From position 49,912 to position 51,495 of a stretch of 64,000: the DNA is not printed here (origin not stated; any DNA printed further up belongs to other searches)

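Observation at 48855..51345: HEAT-repeat / YaaA-DUF6884-like / novel-domain HhH-GPD iron-sulfur glycosylase operon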

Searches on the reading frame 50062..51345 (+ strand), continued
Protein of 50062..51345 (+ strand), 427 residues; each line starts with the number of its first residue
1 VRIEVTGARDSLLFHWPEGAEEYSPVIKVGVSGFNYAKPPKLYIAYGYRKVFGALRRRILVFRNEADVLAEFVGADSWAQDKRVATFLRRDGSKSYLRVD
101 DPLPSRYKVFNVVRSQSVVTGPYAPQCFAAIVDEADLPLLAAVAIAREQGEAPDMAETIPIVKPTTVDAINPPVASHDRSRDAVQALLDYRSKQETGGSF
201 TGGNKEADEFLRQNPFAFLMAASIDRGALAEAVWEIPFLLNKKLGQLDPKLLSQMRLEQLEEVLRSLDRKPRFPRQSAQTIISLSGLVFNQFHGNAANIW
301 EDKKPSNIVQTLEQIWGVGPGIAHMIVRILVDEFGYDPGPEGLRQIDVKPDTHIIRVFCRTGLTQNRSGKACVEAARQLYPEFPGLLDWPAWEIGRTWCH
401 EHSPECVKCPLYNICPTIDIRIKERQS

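Call 27: find_related_loci(query=A3, collection=genome_contigs, flank=10000)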
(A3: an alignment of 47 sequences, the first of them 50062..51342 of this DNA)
Query A3 (427 aa) in genome_contigs; peptide patterns used: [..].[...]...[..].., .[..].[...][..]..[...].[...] (x = any residue, [..] = any of these).
187 stretches matched a pattern; 154 encode a relative of the query (tblastn E <= 1e-3); the best 80 are kept; 80 distinct loci.
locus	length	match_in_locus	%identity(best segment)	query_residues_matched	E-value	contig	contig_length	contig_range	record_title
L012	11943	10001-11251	72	1-418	0e+0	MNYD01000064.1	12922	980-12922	MAG: Dehalococcoidia bacterium CG2_30_46_19 cg2_3.0_scaffold_4575_c, whole genome shotgun sequence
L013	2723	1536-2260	52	174-415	1e-71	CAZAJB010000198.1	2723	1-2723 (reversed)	MAG TPA_asm: uncultured Clostridiaceae bacterium isolate binchicken_co173_12 genome assembly, contig: NODE_122922_length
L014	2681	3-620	46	210-415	8e-62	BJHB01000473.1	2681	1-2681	Chloroflexota bacterium LBMAG_Chloroflexi_hypo.bin2_TK10 DNA, sequence473, whole genome shotgun sequence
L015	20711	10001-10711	44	179-418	7e-60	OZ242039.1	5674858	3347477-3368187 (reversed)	MAG: Bryobacterales bacterium isolate f291685d-7c75-44d5-85f0-5ff5b10f0266 genome assembly, chromosome: 1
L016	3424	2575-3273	40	184-416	4e-57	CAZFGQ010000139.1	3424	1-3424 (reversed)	MAG TPA_asm: uncultured Spirochaetota bacterium isolate binchicken_co19_489 genome assembly, contig: NODE_50893_length_3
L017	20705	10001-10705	44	180-416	6e-57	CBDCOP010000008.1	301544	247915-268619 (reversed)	MAG: Dehalococcoidia bacterium isolate 0cbdef8c-498a-4e31-a88f-bb18f8401b77 genome assembly, contig: contig_8, whole gen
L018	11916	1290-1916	45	204-414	1e-55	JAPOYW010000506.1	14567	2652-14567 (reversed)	MAG: Gammaproteobacteria bacterium isolate COS4_bin_45 NODE_3368_length_14567_cov_7.36556, whole genome shotgun sequence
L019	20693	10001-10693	44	184-416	2e-54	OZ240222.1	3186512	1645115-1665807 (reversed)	MAG: Dehalococcoidia bacterium isolate bda7ac21-848d-445c-aae4-c7980c7e0923 genome assembly, chromosome: 1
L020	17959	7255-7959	41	180-416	4e-53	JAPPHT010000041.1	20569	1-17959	MAG: Chloroflexota bacterium isolate RHO1_bin_8 NODE_4145_length_20569_cov_20.363410, whole genome shotgun sequence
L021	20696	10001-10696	39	184-415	5e-53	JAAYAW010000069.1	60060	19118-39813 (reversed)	MAG: Chloroflexota bacterium isolate AS06rmzACSIP_196 335372_AS06, whole genome shotgun sequence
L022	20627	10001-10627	45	205-418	9e-53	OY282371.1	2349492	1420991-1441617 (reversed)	MAG: uncultured Dehalococcoidia bacterium genome assembly, chromosome: 1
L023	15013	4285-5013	38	175-415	8e-53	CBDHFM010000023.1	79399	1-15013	MAG: Vicinamibacterales bacterium isolate 1df3f988-940b-40e8-83c1-45d71c881355 genome assembly, contig: chromosome_10, w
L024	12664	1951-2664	38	178-415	3e-52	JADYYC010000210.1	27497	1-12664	MAG: Anaerolineales bacterium isolate SJ511 c_000000517151, whole genome shotgun sequence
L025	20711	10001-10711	36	179-415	8e-52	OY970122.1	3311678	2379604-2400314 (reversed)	MAG: Candidatus Aminicenantes bacterium isolate MFD04408.bin.1.13 genome assembly, chromosome: 1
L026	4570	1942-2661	38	176-415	8e-52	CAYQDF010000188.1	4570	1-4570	MAG TPA_asm: uncultured Anaerolineaceae bacterium isolate binchicken_co107_414 genome assembly, contig: NODE_38649_lengt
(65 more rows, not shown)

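Call 47: search_protein_families(library=pfam, proteins=[L005:9289-10323:+, L005:7520-8008:+, L005:2379-3671:+], max_evalue=0.05)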
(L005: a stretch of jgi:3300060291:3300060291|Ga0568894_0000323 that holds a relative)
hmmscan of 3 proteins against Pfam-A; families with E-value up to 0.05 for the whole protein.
L005:9289-10323:+ (344 aa): 3 families
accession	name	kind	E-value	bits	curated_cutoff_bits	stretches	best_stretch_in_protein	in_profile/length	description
PF22558.3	REase-ARP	-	4.6e-37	128.5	27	1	25-340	14-270/270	Restriction Endonuclease associating with ARP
PF20796.3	PDDEXK_13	-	1.6e-14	54.4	27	1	81-339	83-288/290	PD-(D/E)XK nuclease superfamily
PF10661.14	EssA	-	0.029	14.7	24.1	1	2-28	59-86/147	WXG100 protein secretion system (Wss), protein EssA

L005:7520-8008:+ (162 aa): 1 family
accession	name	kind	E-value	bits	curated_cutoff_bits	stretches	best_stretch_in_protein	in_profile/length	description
PF13482.12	RNase_H_2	-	8.6e-35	120.6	22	1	4-159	1-164/165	RNase_H superfamily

L005:2379-3671:+ (430 aa): 3 families
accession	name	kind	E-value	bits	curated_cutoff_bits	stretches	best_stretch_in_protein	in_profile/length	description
PF23455.1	DUF7129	-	0.011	15.9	30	1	176-208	8-37/45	Domain of unknown function (DUF7129)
PF25207.1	DUF7837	-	0.039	14.4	27.8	0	165-189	22-44/47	Domain of unknown function (DUF7837)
PF13453.11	Zn_ribbon_TFIIB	-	0.041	13.7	22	0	182-210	2-31/41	Transcription factor zinc-finger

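Call 71: search_protein_families(library=ncbifam, proteins=[L012:9148-9960:+, L012:7847-9142:+, L012:6918-7826:+, L012:4251-5474:+], max_evalue=0.05)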
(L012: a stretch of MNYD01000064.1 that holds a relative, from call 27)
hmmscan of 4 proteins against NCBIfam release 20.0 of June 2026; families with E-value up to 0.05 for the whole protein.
L012:9148-9960:+ (271 aa): 0 families

L012:7847-9142:+ (432 aa): 2 families
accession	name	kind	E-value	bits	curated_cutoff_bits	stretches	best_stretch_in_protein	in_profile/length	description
TIGR02786.1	addB_alphas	equivalog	8.9e-05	20.7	486.5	1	160-208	873-922/1024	double-strand break repair protein AddB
TIGR00372.1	cas4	equivalog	0.00057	19.8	65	1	164-283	64-179/180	CRISPR-associated protein Cas4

L012:6918-7826:+ (303 aa): 0 families

L012:4251-5474:+ (408 aa): 0 families

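Call 75: find_encoding_contigs(protein=P0003, flank=6000, max_places=2)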
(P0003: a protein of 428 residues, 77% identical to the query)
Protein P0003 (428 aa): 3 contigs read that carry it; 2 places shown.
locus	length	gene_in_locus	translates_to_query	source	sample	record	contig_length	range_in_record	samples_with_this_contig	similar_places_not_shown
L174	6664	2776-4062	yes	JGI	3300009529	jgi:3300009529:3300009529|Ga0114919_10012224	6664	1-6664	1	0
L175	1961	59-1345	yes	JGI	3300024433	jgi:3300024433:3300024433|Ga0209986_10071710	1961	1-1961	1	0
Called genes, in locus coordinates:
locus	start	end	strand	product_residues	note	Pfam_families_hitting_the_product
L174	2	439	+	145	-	?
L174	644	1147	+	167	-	PF02517:Rce1-like (weak)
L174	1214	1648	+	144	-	PF00514:Arm (faint), PF02985:HEAT (faint), PF03130:HEAT_PBS (faint), PF13513:HEAT_EZ (faint), PF13646:HEAT_2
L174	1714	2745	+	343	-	PF24698:DUF7662, PF21818:DUF6884 (weak)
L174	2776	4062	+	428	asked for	-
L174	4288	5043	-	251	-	PF13365:Trypsin_2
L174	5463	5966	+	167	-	-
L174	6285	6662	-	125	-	?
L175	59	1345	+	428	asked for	-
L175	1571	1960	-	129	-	?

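Call 76: find_encoding_contigs(protein=P0006, flank=7000, max_places=2)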
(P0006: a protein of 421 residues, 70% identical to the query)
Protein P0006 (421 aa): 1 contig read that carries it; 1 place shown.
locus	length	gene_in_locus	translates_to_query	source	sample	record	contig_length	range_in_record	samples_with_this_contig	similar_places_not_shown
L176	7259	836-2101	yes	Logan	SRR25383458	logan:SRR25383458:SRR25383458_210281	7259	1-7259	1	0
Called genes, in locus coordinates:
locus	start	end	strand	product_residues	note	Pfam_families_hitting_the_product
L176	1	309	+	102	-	?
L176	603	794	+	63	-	-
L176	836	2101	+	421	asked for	-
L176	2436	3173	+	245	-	PF22558:REase-ARP, PF20796:PDDEXK_13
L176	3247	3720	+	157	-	PF22522:DUF6998 (weak)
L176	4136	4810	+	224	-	-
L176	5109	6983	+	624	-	-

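Call 77: find_encoding_contigs(protein=P0019, flank=6000, max_places=2)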
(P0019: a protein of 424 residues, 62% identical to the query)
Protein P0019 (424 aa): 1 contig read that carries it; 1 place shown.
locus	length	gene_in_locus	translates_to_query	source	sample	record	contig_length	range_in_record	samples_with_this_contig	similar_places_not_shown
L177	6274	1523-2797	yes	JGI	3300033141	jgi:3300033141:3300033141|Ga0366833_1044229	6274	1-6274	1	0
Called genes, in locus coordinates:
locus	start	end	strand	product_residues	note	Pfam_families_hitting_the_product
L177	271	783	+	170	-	-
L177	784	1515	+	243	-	PF01978:TrmB (weak), PF12802:MarR_2 (weak), PF21818:DUF6884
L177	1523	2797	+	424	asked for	-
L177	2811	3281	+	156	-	PF03747:ADP_ribosyl_GH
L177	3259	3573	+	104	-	PF03747:ADP_ribosyl_GH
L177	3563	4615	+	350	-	PF22558:REase-ARP, PF20796:PDDEXK_13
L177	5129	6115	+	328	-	PF02086:MethyltransfD12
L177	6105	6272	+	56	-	?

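Call 84: find_related_loci(query=A3, collection=viral_contigs, flank=8000)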
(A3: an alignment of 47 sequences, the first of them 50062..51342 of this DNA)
Query A3 (427 aa) in viral_contigs; peptide patterns used: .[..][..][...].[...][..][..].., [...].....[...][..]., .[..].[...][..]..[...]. (x = any residue, [..] = any of these).
65 stretches matched a pattern; 10 encode a relative of the query (tblastn E <= 1e-3); 10 distinct loci.
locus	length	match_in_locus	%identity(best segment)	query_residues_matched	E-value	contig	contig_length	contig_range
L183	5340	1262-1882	34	211-417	1e-34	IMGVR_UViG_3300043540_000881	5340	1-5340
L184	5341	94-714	33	211-417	1e-33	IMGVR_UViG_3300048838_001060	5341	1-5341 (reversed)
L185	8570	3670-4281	34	214-418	1e-33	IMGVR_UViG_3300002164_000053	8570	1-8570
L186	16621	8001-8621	34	211-418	2e-32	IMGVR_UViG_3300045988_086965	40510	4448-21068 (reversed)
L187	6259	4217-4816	34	215-415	5e-32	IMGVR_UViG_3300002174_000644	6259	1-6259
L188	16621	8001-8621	33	211-418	8e-32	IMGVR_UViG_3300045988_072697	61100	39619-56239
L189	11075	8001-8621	33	211-418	9e-31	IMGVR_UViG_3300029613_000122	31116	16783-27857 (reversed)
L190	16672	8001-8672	29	199-417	3e-29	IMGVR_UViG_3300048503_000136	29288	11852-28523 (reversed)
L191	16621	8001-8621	32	211-418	1e-28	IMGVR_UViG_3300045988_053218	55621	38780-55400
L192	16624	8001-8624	34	211-418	2e-30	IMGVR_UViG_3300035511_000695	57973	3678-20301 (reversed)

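Call 97: search_protein_families(library=pfam, alignment_id=A6, max_evalue=0.00001)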
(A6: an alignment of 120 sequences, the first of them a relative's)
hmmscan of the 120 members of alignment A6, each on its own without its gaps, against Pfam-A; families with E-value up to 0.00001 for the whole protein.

A. member 1, L017:4654-6174:+ (507 aa): 3 families
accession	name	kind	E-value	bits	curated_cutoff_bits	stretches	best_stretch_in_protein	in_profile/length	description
PF06277.17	EutA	-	1.4e-124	417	27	1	31-500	2-474/475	Ethanolamine utilisation protein EutA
PF14450.12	FtsA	-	6.6e-06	26.9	31.8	0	176-239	3-52/127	Cell division protein FtsA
PF06723.19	MreB_Mbl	-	9.9e-06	25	27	0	150-203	127-177/327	MreB/Mbl protein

B. families by the number of members that match (of 120 scanned): 89 families (the first 25 are shown)
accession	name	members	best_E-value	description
PF13401.12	AAA_22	3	1.8e-06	AAA domain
PF06277.17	EutA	2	3.6e-128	Ethanolamine utilisation protein EutA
PF00589.27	Phage_integrase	2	3.9e-32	Phage integrase family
PF00561.26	Abhydrolase_1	2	2.8e-28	alpha/beta hydrolase fold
PF12705.13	PDDEXK_1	2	2.7e-21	PD-(D/E)XK nuclease superfamily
PF12697.13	Abhydrolase_6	2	2.5e-16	Alpha/beta hydrolase family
PF01930.23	Cas_Cas4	2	3.2e-16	Domain of unknown function DUF83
PF12146.15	Hydrolase_4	2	1.8e-14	Serine aminopeptidase, S33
PF01396.24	Zn_ribbon_Top1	2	2.7e-11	Topoisomerase DNA binding C4 zinc finger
PF00270.35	DEAD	2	9e-11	DEAD/DEAH box helicase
PF01867.21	Cas_Cas1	1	1.5e-94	CRISPR associated protein Cas1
PF03747.19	ADP_ribosyl_GH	1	1.9e-79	ADP-ribosylglycohydrolase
PF00370.27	FGGY_N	1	3e-60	FGGY family of carbohydrate kinases, N-terminal domain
PF02464.23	CinA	1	1.1e-58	Competence-damaged protein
PF00923.25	TAL_FSA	1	2.6e-57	Transaldolase/Fructose-6-phosphate aldolase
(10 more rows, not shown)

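Call 98: search_protein_families(library=padloc, alignment_id=A6, max_evalue=0.00001)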
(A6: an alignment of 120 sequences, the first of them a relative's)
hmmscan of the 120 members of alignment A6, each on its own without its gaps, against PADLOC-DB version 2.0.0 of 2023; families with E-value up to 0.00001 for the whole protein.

A. member 1, L017:4654-6174:+ (507 aa): 0 families

B. families by the number of members that match (of 120 scanned): 132 families (the first 25 are shown)
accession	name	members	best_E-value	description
PDLC01747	Cas1g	2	3.5e-158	-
PDLC01766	Cas3c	2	1e-39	-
PDLC00943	Cas4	2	8.4e-29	CRISPR-associated protein Cas4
PDLC01250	Cas4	2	1.5e-28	"CAS-I,CAS-II,CAS-III,CAS-IV,CAS-V,CAS-VI; acquisition_associated"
PDLC01447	Cas4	2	1.2e-23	"CAS-I,CAS-II,CAS-III,CAS-IV,CAS-V,CAS-VI; acquisition_associated"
PDLC00944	Cas4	2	1.4e-21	Cas4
PDLC02087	Cas4b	2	2.9e-07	-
PDLC01770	Cas3g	1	1.2e-257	-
PDLC04819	PDC-S02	1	5.5e-135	-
PDLC02067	Cas1b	1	2.7e-118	-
PDLC01769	Cas3g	1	1.7e-110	-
PDLC00923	Cas1c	1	4.5e-101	"CRISPR-associated endonuclease Cas1, subtype I-C/DVULG"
PDLC01743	Cas1c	1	1.7e-100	-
PDLC01334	Cas1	1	5.4e-100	"CAS-I,CAS-II,CAS-III,CAS-IV,CAS-V,CAS-VI; acquisition_1"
PDLC01248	Cas1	1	4.4e-97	"CAS-I,CAS-II,CAS-III,CAS-IV,CAS-V,CAS-VI; acquisition_1"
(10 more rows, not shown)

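Call 99: search_solved_structures(query=A3, max_evalue=0.01, show_alignments=1)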
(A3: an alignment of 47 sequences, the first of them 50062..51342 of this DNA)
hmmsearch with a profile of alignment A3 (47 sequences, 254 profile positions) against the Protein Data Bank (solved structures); distinct sequences matched with E-value up to 0.01: 22.
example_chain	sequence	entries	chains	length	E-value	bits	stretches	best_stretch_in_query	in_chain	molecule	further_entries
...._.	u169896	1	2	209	1.5e-08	37.7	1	177-246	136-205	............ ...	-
9nzc_A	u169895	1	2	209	2.3e-08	37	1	177-246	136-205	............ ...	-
3n5n_X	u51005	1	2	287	1.8e-07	34.1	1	180-252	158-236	A/G-specific adenine DNA glycosylase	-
1orn_A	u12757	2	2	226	2.4e-07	33.7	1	37-251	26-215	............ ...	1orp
1p59_A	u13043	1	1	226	2.9e-07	33.5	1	37-251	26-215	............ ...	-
8a5f_A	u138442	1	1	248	4.1e-07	32.9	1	99-246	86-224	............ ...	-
8fay_A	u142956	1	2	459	4.3e-07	32.9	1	180-252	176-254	Adenine DNA glycosylase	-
4unf_A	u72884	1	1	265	5.2e-07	32.6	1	99-246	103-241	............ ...-1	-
7ef9_A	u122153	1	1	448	1.6e-06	31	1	179-249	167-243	Adenine DNA glycosylase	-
7ef8_A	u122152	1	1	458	1.6e-06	31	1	179-249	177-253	Adenine DNA glycosylase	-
8a5c_A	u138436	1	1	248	4.1e-06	29.7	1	179-246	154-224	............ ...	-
2abk_A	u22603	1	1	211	4.2e-05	26.4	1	177-248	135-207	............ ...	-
8a5g_A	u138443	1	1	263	0.0002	24.2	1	179-249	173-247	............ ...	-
4uob_A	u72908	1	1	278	0.003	20.3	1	223-249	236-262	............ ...-3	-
8dwd_A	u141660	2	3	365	0.0038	20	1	179-246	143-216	Adenine DNA glycosylase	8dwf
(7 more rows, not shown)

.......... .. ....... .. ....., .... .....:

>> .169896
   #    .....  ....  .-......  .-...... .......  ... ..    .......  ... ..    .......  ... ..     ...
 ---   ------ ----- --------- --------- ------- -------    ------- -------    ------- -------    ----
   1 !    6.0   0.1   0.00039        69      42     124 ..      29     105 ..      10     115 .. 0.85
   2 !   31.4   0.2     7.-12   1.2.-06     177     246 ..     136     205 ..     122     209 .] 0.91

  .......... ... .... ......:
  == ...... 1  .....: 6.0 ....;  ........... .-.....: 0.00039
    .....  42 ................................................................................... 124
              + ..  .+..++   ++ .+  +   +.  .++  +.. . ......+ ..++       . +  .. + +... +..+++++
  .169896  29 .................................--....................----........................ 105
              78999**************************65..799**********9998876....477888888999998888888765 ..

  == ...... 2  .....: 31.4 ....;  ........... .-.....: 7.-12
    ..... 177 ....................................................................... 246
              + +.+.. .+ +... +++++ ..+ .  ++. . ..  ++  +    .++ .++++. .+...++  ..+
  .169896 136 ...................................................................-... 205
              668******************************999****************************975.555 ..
